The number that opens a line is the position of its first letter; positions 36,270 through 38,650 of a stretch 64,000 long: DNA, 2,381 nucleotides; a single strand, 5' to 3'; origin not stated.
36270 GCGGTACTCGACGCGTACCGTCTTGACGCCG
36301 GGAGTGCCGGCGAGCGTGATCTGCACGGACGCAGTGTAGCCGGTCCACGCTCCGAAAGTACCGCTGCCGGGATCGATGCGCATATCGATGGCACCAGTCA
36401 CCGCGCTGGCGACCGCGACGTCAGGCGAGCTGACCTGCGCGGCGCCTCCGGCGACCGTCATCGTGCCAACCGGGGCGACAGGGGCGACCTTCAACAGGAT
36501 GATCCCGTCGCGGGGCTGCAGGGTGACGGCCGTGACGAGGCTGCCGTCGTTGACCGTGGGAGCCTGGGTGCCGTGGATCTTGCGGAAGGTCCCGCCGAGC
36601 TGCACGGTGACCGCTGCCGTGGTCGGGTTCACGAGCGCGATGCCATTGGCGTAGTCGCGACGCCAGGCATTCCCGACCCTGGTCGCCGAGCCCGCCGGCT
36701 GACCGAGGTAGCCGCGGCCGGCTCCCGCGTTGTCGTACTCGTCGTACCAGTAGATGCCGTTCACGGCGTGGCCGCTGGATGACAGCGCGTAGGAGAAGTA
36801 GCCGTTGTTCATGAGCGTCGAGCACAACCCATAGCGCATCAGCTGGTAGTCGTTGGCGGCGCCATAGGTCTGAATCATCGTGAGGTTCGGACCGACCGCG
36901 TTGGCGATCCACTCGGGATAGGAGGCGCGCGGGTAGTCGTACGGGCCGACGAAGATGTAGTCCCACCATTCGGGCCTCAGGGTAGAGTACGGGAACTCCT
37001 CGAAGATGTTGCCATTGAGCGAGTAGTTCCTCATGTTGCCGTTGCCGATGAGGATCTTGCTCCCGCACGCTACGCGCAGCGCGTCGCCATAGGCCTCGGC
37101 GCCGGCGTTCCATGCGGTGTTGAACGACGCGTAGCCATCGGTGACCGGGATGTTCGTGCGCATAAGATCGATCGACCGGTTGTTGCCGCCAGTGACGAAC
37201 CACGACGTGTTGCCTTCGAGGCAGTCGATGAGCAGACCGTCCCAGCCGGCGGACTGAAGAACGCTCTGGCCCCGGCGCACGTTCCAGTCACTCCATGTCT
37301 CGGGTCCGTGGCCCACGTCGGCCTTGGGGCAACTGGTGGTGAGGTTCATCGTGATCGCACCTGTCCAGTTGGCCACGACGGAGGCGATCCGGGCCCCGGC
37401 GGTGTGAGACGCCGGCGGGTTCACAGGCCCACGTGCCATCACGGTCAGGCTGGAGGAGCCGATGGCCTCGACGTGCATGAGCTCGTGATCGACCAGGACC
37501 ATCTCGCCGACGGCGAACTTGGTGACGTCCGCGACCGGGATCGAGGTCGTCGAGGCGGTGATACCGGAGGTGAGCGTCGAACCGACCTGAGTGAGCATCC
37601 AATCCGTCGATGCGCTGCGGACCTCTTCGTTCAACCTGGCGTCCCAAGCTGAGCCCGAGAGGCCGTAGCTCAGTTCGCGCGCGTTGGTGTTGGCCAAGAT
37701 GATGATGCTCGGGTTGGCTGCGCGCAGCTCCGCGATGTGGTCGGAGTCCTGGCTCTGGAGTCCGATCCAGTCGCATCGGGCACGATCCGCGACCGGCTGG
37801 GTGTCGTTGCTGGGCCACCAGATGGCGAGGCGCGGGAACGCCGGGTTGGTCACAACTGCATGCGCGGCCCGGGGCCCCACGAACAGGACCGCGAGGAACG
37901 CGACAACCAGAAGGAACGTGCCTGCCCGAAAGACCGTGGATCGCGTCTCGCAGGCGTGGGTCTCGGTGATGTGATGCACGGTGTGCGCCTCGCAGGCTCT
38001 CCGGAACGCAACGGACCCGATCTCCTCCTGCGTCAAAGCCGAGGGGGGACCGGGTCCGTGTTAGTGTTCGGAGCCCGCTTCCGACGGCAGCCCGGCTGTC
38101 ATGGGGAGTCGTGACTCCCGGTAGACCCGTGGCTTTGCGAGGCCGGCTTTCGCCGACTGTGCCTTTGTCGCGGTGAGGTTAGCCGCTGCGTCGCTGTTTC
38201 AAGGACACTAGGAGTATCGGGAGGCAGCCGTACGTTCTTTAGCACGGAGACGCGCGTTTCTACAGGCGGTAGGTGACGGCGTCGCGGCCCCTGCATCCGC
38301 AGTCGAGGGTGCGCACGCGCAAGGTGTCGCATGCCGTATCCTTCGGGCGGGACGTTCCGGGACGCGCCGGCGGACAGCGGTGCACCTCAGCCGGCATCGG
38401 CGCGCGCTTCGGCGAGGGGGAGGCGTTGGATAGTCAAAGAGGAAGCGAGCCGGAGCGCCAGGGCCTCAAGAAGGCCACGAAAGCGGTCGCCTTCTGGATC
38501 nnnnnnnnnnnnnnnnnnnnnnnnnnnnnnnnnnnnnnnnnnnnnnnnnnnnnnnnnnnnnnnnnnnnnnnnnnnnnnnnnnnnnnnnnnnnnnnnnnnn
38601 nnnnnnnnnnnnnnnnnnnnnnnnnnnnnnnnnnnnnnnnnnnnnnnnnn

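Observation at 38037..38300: c-di-GMP-I (GEMM-I)-like riboswitch in the leader of a large secreted glycan-associated protein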

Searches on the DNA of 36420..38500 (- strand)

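Call 6: search_rna_families(source=window, start=37800, end=38500, threshold=evalue, max_evalue=10, show_alignments=3)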
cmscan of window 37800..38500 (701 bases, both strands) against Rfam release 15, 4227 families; matches with E-value up to 10: 3.
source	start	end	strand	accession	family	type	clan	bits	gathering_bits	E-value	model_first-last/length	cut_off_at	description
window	38082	38172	-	RF03167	c-di-GMP-I-GGC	Cis-reg; riboswitch;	CL00126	61.7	59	4.3e-14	1-80/80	no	c-di-GMP-I-GGC riboswitch aptamer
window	38004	38062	-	RF04341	Plastid-psbJ-5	Cis-reg;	CL00152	25.5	53.1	0.02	1-59/59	no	Plastid-psbJ-5 3UTR RNA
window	38141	38203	+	RF00226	IRES_n-myc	Cis-reg; IRES;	-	7.4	40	4.6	186-313/322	no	n-myc internal ribosome entry site (IRES)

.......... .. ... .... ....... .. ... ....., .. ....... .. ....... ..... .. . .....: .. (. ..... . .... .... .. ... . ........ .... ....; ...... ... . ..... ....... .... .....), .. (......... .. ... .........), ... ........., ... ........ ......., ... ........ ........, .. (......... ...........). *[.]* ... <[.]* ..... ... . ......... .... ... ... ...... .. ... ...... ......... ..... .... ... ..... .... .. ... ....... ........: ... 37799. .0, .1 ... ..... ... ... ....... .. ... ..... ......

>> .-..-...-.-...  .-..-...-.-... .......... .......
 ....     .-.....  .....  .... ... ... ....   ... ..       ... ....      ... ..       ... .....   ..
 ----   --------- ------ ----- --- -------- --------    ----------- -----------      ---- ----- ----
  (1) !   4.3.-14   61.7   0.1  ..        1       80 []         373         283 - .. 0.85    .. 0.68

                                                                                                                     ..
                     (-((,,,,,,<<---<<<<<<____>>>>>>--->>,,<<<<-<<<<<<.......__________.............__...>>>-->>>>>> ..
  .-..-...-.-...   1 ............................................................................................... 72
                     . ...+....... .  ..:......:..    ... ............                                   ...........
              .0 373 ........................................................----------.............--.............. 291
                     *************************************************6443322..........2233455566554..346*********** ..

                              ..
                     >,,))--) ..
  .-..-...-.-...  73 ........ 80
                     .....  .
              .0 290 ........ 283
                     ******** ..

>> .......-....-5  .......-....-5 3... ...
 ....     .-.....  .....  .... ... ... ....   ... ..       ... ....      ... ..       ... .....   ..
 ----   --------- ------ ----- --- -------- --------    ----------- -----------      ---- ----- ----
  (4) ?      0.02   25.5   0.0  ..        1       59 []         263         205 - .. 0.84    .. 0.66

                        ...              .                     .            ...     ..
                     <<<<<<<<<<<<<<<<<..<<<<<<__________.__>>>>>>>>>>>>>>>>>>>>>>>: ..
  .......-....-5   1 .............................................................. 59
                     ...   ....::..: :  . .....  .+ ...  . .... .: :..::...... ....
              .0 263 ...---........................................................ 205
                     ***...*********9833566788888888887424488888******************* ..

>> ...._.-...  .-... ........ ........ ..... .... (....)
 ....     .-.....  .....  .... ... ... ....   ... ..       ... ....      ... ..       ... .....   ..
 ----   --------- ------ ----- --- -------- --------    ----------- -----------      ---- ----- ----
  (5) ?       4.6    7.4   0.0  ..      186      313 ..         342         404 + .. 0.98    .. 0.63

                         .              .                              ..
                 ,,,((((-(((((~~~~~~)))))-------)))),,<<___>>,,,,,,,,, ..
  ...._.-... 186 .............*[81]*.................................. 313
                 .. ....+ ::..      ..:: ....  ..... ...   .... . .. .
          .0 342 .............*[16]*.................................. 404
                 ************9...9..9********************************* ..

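Call 21: search_rna_families(source=L001, threshold=evalue, max_evalue=1, show_alignments=3)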
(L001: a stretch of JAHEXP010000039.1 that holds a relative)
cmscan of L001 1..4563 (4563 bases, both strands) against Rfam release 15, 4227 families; matches with E-value up to 1: 2.
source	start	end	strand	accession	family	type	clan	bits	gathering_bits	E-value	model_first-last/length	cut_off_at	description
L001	2810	2898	+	RF03167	c-di-GMP-I-GGC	Cis-reg; riboswitch;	CL00126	62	59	2.2e-13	1-80/80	no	c-di-GMP-I-GGC riboswitch aptamer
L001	3719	3780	-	RF01275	sR22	Gene; snRNA; snoRNA; CD-box;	-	20.2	40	0.87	1-58/58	no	Small nucleolar RNA sR22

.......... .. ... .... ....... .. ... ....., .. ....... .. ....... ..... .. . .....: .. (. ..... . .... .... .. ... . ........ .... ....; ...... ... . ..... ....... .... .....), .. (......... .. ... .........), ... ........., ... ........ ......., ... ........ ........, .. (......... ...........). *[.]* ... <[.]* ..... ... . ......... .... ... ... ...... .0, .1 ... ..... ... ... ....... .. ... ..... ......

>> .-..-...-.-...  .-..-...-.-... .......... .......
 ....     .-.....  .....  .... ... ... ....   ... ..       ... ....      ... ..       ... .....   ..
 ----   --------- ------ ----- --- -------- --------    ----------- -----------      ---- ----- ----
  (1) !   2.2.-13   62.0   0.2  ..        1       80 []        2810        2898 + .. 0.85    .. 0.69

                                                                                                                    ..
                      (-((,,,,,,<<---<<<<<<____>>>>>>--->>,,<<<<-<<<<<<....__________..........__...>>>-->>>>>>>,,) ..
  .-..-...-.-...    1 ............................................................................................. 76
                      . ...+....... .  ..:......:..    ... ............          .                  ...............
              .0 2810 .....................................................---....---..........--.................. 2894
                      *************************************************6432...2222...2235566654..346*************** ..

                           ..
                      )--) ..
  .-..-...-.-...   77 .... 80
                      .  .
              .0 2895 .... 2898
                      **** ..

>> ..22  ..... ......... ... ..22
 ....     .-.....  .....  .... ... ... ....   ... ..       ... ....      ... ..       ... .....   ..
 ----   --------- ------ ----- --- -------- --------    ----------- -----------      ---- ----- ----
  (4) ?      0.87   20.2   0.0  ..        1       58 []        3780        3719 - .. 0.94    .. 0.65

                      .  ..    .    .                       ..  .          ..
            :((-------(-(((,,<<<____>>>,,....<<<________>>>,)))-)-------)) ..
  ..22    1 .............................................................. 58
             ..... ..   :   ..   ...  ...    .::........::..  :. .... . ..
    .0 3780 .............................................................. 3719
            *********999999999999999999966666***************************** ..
